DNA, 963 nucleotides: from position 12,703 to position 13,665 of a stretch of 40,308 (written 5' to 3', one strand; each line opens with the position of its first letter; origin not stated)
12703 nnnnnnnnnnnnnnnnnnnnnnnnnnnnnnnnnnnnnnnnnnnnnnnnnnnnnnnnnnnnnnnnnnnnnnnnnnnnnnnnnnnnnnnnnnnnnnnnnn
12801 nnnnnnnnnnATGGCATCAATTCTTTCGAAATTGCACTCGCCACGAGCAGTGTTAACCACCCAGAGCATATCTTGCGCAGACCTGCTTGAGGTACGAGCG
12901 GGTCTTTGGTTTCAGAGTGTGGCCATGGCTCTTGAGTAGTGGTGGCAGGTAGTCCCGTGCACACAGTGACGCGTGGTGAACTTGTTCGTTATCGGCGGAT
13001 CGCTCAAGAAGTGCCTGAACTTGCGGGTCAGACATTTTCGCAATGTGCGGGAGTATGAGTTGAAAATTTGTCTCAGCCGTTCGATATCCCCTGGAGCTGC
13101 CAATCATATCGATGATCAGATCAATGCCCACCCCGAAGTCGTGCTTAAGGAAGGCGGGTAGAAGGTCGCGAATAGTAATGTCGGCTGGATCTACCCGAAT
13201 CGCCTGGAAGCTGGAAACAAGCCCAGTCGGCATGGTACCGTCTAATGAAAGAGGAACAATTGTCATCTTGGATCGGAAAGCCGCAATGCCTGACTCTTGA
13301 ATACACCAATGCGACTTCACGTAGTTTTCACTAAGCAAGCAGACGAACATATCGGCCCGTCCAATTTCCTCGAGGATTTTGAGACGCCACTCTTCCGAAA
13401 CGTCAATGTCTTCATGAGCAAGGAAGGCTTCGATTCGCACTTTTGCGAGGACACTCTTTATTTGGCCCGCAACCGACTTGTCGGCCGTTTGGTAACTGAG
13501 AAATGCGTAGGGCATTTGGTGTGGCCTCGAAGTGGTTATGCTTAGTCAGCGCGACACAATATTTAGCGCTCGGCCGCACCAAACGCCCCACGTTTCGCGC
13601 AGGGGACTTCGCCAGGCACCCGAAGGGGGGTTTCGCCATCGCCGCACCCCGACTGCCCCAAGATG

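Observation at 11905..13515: TIR-domain gene directly upstream of a minimal CHAT/caspase-like His-Cys protein: candidate two-gene immune module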

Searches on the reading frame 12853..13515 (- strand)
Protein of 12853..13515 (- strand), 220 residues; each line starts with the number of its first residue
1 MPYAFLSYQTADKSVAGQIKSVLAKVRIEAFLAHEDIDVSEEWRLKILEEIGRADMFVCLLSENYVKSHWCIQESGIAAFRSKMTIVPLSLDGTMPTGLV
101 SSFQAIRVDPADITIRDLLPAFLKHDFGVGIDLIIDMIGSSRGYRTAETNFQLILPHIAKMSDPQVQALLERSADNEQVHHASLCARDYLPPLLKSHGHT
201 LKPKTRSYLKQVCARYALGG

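Call 3: search_protein_families(library=pfam, proteins=[window:12853-13515:-], max_evalue=0.1)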
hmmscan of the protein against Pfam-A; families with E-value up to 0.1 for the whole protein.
window:12853-13515:- (220 aa): 2 families
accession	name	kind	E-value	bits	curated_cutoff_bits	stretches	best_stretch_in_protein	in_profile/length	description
PF13676.11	TIR_2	-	6.3e-17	62.6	28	1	5-109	2-109/122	TIR domain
PF01582.25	TIR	-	9.2e-08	32.5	21.3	1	13-78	15-80/179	TIR domain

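Call 4: search_protein_families(library=padloc, proteins=[window:12853-13515:-], max_evalue=0.1)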
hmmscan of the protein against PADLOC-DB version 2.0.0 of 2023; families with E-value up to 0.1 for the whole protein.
window:12853-13515:- (220 aa): 12 families
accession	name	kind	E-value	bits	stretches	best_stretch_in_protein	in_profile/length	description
PDLC00419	ThsB1|ThsB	-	1.7e-06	26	1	2-81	28-111/165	TIR-like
PDLC04108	PD-T7-3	-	1.7e-05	22.2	1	131-187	346-403/432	-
PDLC00436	ThsB1|ThsB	-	3.6e-05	21.3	1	4-87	38-128/183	TIR-like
PDLC00423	ThsB1|ThsB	-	0.00019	19.2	1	5-89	39-131/190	TIR-like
PDLC02961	RT-TIR_XII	-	0.0012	15.9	1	16-74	358-415/475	single gene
PDLC02012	SAVED5--SAVED_TIR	-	0.008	13.3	1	4-72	16-84/404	-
PDLC00425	ThsB1|ThsB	-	0.009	13.1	1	47-80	304-337/389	TIR-like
PDLC00420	ThsB1|ThsB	-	0.0095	13.1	1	1-74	1-77/319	TIR-like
PDLC05062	PDC-S66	-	0.015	12.7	1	5-74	152-222/282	-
PDLC00434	ThsB1|ThsB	-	0.021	11.9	1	5-88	142-225/396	TIR-like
PDLC03016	TIR-TM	-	0.03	12.2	1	13-89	13-92/293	-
PDLC03825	spbK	-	0.061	10.7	0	50-78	203-231/308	-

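Call 6: search_protein_families(library=ncbifam, proteins=[window:12853-13515:-], max_evalue=0.1)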
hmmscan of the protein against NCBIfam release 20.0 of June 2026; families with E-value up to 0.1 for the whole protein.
window:12853-13515:- (220 aa): 3 families
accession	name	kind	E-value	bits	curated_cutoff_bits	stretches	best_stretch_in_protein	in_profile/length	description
NF058526.1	Thoeris_type3_ThcB4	equivalog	3.1e-08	32.8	220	1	5-114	131-240/375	Thoeris type III anti-phage system protein ThcB4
NF042941.1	Retron_TIR_antiphage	equivalog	4.3e-06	25.8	600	1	5-76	343-415/464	TIR domain-containing anti-phage reverse transcriptase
NF040588.1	FxsC_Nterm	equivalog_domain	6.7e-06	26.2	130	1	29-81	47-98/182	TIR-like protein FxsC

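Call 27: find_homologous_proteins(query=window:12853-13515:-)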
Query window:12853-13515:- (220 aa): 275 proteins with E <= 0.001 among 472 candidates; the best 120 are listed.
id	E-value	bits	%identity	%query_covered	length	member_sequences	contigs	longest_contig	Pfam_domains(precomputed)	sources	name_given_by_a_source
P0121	4.7e-142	488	100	100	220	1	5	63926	PF01582.26,PF13676.12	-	-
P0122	1.6e-103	362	72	99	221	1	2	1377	PF01582.26,PF13676.12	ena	-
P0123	2.4e-103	362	73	99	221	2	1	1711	PF01582.26,PF13676.12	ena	-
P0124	6.7e-101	354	71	99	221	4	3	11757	PF01582.26,PF13676.12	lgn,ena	-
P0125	6.4e-100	351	73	98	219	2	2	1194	PF01582.26,PF13676.12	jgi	jgi:hypothetical protein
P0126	2.5e-99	349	71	97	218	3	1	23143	PF01582.26,PF13676.12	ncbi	ncbi:toll/interleukin-1 receptor domain-containing protein [Thiomonas sp.]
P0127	2.4e-98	346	71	97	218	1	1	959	PF01582.26,PF13676.12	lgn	-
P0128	2.8e-98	345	71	98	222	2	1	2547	PF01582.26,PF13676.12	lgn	-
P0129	1.8e-97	343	70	98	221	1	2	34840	PF01582.26,PF13676.12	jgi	jgi:TIR domain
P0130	3.0e-97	342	69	97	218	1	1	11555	PF01582.26,PF13676.12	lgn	-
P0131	4.5e-97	341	70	97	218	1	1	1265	PF01582.26,PF13676.12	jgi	jgi:hypothetical protein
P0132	3.6e-96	339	65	100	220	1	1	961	PF01582.26,PF13676.12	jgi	jgi:hypothetical protein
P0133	6.8e-96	338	65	98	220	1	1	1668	PF01582.26,PF13676.12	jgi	jgi:TIR domain-containing protein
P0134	1.1e-95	337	67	97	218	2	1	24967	PF01582.26,PF13676.12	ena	-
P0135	3.5e-95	335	66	100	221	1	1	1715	PF01582.26,PF13676.12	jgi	jgi:hypothetical protein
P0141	1.3e-91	324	65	97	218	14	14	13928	PF01582.26,PF13676.12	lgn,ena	-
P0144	3.2e-91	322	64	98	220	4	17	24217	PF01582.26,PF13676.12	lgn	-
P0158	1.0e-86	308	61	98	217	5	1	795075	PF01582.26,PF13676.12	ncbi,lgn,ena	-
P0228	9.8e-72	259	57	98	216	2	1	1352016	PF01582.26,PF13676.12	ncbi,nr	ncbi:hypothetical protein J2728_001152 [Caulobacter segnis]|nr:hypothetical protein [Caulobacter seg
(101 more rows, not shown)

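Call 28: find_encoding_contigs(protein=P0126, flank=4000, max_places=1)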
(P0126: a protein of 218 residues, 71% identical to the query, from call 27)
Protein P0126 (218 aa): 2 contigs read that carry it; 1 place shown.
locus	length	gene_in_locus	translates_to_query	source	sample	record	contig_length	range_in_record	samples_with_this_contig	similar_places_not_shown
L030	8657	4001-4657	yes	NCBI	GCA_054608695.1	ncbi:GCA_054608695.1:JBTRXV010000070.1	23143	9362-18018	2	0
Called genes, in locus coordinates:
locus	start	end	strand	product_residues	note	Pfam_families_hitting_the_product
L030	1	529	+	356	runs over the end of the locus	PF00589:Phage_integrase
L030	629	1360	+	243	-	-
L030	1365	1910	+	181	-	PF01850:PIN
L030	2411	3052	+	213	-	PF01656:CbiA, PF09140:MipZ (weak), PF10609:ParA (weak), PF13614:AAA_31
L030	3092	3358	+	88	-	PF01402:RHH_1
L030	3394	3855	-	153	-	-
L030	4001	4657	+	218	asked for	PF01582:TIR, PF13676:TIR_2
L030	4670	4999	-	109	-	-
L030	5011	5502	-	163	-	PF05433:Rick_17kDa_Anti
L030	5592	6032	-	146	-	PF20213:DUF6573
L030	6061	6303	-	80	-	-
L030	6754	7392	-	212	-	-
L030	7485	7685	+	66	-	PF21217:PaaA2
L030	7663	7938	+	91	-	PF05016:ParE_toxin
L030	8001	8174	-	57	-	-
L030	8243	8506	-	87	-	-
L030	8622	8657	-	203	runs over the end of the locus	-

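Call 29: find_encoding_contigs(protein=P0129, flank=4000, max_places=1)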
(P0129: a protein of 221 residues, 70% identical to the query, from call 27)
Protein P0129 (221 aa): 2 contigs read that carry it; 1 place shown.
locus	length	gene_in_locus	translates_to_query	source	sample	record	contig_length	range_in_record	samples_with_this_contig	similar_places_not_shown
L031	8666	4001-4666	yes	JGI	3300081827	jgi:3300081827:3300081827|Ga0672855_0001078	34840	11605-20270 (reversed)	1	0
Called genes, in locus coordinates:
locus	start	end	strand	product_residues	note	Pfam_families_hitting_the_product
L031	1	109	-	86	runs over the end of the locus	-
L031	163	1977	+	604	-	PF00515:TPR_1 (faint), PF07719:TPR_2 (faint), PF13428:TPR_14 (faint), PF13432:TPR_16, PF13414:TPR_11 (weak), PF14559:TPR_19 (weak), PF13424:TPR_12 (weak), PF14559:TPR_19 (weak), +1 more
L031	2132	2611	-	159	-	-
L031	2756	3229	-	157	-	-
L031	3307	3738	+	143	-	-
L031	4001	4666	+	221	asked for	PF01582:TIR, PF13676:TIR_2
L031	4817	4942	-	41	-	-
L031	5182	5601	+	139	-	PF04002:RadC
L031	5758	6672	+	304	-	-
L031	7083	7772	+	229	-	-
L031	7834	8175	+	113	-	-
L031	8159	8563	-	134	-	-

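Call 30: find_encoding_contigs(protein=P0158, flank=4000, max_places=1)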
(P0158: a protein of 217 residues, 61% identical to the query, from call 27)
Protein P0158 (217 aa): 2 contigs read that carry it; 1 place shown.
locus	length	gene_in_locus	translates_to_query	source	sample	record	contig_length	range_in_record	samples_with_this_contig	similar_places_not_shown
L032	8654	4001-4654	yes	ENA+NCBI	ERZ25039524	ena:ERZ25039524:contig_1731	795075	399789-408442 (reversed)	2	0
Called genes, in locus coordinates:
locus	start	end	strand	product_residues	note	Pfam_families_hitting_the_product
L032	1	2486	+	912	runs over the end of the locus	PF10101:DUF2339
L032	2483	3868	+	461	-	PF13163:DUF3999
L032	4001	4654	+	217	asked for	PF01582:TIR, PF13676:TIR_2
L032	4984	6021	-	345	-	PF00561:Abhydrolase_1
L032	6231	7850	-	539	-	PF00743:FMO-like, PF07992:Pyr_redox_2, PF13450:NAD_binding_8, PF13738:Pyr_redox_3, PF13434:Lys_Orn_oxgnase (weak)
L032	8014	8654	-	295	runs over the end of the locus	PF00165:HTH_AraC (faint), PF12833:HTH_18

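Call 31: find_encoding_contigs(protein=P0228, flank=4000, max_places=1)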
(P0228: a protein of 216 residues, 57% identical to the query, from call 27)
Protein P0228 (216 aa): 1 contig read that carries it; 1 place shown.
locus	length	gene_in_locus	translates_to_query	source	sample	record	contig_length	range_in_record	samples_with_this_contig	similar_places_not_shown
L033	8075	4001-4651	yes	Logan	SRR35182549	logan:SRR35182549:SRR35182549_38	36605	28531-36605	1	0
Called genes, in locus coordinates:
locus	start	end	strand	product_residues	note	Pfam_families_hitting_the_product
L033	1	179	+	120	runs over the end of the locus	-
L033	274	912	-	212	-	-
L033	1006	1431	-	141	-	-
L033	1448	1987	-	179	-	PF00856:SET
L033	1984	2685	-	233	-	-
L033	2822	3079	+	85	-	PF13560:HTH_31, PF01381:HTH_3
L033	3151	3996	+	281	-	PF25678:DUF7946, PF25679:DUF7947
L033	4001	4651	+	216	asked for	PF01582:TIR, PF13676:TIR_2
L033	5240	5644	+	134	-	PF13335:Mg_chelatase_C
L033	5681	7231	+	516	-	PF00512:HisKA, PF02518:HATPase_c, PF00072:Response_reg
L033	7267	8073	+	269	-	?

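Call 55: find_encoding_contigs(protein=P0144, flank=2500, max_places=10)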
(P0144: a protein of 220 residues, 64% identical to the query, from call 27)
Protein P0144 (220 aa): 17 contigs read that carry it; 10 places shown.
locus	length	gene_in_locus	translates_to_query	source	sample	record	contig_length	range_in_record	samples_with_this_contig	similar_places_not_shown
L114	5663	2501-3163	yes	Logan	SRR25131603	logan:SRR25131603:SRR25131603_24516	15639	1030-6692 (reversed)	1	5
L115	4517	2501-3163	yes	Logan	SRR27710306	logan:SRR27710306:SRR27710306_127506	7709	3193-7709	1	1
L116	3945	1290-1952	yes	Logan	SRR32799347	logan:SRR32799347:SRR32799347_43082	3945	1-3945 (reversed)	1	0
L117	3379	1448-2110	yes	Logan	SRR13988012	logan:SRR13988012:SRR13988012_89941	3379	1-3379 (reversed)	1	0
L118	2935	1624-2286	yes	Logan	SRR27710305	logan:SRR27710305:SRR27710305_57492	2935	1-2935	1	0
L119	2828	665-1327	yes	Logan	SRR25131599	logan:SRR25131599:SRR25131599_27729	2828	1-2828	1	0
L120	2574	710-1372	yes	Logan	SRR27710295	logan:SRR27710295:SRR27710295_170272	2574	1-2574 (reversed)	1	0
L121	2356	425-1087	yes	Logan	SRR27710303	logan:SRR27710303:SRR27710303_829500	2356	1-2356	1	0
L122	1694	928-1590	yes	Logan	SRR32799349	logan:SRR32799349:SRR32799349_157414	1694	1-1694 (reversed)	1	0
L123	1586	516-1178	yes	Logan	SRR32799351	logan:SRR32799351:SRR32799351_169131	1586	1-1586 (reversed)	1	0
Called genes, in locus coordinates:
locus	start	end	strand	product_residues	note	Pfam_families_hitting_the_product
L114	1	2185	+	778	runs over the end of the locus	PF00082:Peptidase_S8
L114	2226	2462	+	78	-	PF09954:DUF2188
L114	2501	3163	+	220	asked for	PF01582:TIR (weak), PF13676:TIR_2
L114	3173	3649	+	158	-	PF22522:DUF6998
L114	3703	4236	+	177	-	-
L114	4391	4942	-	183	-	PF00589:Phage_integrase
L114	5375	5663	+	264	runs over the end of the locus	PF25164:CoiA_N (weak)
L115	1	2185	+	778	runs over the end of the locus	PF00082:Peptidase_S8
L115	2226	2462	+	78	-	PF09954:DUF2188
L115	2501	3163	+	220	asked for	PF01582:TIR (weak), PF13676:TIR_2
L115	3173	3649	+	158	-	PF22522:DUF6998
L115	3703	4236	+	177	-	-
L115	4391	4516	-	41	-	?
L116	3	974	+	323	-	?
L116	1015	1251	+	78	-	PF09954:DUF2188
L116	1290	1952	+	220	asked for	PF01582:TIR (weak), PF13676:TIR_2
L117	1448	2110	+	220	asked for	PF01582:TIR (weak), PF13676:TIR_2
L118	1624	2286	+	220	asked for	PF01582:TIR (weak), PF13676:TIR_2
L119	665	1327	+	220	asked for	PF01582:TIR (weak), PF13676:TIR_2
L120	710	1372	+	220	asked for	PF01582:TIR (weak), PF13676:TIR_2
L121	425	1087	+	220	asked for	PF01582:TIR (weak), PF13676:TIR_2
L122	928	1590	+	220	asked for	PF01582:TIR (weak), PF13676:TIR_2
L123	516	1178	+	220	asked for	PF01582:TIR (weak), PF13676:TIR_2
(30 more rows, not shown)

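Call 56: find_encoding_contigs(protein=P0141, flank=2500, max_places=10)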
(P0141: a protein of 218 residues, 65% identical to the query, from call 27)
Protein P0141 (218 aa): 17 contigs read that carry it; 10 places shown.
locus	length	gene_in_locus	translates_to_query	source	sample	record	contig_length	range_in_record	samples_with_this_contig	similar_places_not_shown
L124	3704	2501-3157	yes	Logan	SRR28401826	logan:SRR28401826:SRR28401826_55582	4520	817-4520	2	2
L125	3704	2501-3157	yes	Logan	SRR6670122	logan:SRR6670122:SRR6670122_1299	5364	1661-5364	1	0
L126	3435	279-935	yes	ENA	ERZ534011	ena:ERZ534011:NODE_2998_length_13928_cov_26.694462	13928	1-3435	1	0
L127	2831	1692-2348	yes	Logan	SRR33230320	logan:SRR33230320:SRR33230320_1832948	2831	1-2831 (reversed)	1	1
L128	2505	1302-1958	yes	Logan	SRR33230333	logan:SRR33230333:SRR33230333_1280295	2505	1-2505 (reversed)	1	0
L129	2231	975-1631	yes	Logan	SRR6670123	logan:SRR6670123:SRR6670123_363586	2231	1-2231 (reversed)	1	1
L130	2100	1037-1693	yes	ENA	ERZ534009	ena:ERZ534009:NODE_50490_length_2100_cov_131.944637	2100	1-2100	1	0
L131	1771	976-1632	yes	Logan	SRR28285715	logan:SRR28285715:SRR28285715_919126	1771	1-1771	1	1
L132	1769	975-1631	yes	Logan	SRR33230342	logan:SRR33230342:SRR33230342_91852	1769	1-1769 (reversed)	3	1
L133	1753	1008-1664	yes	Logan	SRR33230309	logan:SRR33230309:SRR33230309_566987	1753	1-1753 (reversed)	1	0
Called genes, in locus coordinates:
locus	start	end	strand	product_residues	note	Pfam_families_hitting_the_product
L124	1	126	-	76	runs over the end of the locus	-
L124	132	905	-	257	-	-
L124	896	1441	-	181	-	-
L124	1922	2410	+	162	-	-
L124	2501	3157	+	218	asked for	PF01582:TIR, PF13676:TIR_2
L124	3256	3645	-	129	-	-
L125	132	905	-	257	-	-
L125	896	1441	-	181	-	-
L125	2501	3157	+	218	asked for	PF01582:TIR, PF13676:TIR_2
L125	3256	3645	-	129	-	-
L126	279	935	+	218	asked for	PF01582:TIR, PF13676:TIR_2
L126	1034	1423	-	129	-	-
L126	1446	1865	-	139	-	PF20213:DUF6573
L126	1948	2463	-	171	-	PF04002:RadC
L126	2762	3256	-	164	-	-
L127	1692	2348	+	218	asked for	PF01582:TIR, PF13676:TIR_2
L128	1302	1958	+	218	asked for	PF01582:TIR, PF13676:TIR_2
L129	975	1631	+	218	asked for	PF01582:TIR, PF13676:TIR_2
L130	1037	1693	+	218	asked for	PF01582:TIR, PF13676:TIR_2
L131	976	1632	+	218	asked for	PF01582:TIR, PF13676:TIR_2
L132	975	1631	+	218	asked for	PF01582:TIR, PF13676:TIR_2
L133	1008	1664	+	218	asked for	PF01582:TIR, PF13676:TIR_2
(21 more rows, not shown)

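Call 99: predict_structure(alignment_id=A5)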
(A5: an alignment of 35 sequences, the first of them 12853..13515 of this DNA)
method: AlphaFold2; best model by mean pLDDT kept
length: 220 residues; sequences in the alignment: 35
mean_pLDDT: 92.4   pTM: 0.85
mean pLDDT of the five models: 92.4, 92.3, 91.9, 90.7, 90.5
residues with pLDDT >= 90: 172; 70-90: 42; 50-70: 5; < 50: 1
segments of 3 or more residues with pLDDT < 50: none
pLDDT, mean of each block of 10 residues (from residue 1): 92 95 94 75 87 94 90 89 91 89 91 93 94 97 97 97 98 97 96 96 97 84
secondary structure, 60 per line:
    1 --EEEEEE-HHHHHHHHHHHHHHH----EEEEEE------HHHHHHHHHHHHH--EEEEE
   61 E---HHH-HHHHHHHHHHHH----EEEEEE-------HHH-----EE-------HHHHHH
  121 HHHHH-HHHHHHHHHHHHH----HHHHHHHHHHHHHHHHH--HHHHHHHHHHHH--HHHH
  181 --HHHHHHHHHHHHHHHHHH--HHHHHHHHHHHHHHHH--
elements in order: E3-8 H10-24 E29-34 H41-53 E56-61 H69-80 E85-90 H115-125 H127-139 H144-160 H163-174 H177-180 H183-200 H203-218

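Call 102: fold_search(model_id=the predicted structure, library=pdb)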
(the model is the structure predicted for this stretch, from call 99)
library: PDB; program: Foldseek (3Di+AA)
matches with E <= 10: 1622; with E <= 0.001: 8
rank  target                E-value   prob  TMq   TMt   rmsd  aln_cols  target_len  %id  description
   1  8qlp_E                1.5e-04  1.00  0.46  0.25   7.4       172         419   17  CryoEM structure of the RNA/DNA bound SPARTA (BabAgo/TIR-APAZ) tetrameric complex (released 2024-01-31)
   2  4c6t_D                2.6e-04  1.00  0.43  0.57   4.6       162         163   14  Crystal structure of the RPS4 and RRS1 TIR domain heterodimer (released 2014-05-28)
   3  8qlp_M                3.4e-04  1.00  0.45  0.25   7.4       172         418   16  CryoEM structure of the RNA/DNA bound SPARTA (BabAgo/TIR-APAZ) tetrameric complex (released 2024-01-31)
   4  8i87_C                5.1e-04  1.00  0.45  0.25   3.9       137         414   18  Cryo-EM structure of TIR-APAZ/Ago-gRNA-DNA complex (released 2023-07-19)
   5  8u72_F                6.8e-04  1.00  0.45  0.25   4.4       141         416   21  Cryo-EM structure of the SPARTA oligomer with guide RNA and target DNA (released 2024-06-12)
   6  8isy_B                6.8e-04  1.00  0.43  0.23   3.9       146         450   20  Cryo-EM structure of free-state Crt-SPARTA (released 2023-10-18)
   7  4w8g                  8.0e-04  1.00  0.42  0.70   4.6       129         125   16  Crystal structure of the TIR domain of the Toll-related Receptor TRR-2 from the lower metazoan Hydra magnipapillata (cry (released 2015-09-09)
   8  7djt_A                9.5e-04  1.00  0.44  0.17   3.9       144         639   19  Human SARM1 inhibitory state bounded with inhibitor dHNN (released 2021-05-19)
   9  8qlo_A                1.3e-03  1.00  0.41  0.22  12.1       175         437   16  CryoEM structure of the apo SPARTA (BabAgo/TIR-APAZ) complex (released 2024-01-31)
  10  8spo_I                1.4e-03  1.00  0.47  0.29   4.0       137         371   19  Tetramerized activation of MapSPARTA bound with NAD+ (released 2023-08-23)
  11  9ugj_F                1.5e-03  1.00  0.38  0.59   4.8       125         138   22  Structure of SARM1 bound to SIR3-ADPR (released 2026-02-18)
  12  8ifl_A                1.5e-03  1.00  0.46  0.25   6.3       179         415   19  Cryo-EM structure of tetrameric SPARTA gRNA-ssDNA target complex in state 1 (released 2024-01-17)
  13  8yym_A                1.8e-03  1.00  0.37  0.57   4.2       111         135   18  Cryo-EM structure of cylindrical fiber of MyD88 TIR (released 2025-03-26)
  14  4c6r_A                1.9e-03  1.00  0.43  0.56   4.8       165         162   12  Crystal structure of the TIR domain from the Arabidopsis Thaliana disease resistance protein RPS4 (released 2014-05-28)
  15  2j67_B                1.9e-03  1.00  0.36  0.52   6.0       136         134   20  The TIR domain of human Toll-Like Receptor 10 (TLR10) (released 2006-09-27)
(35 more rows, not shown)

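Call 103: search_protein_families(library=phrogs, proteins=[window:12853-13515:-], max_evalue=0.01)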
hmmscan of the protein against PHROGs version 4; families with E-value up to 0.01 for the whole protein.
window:12853-13515:- (220 aa): 0 families
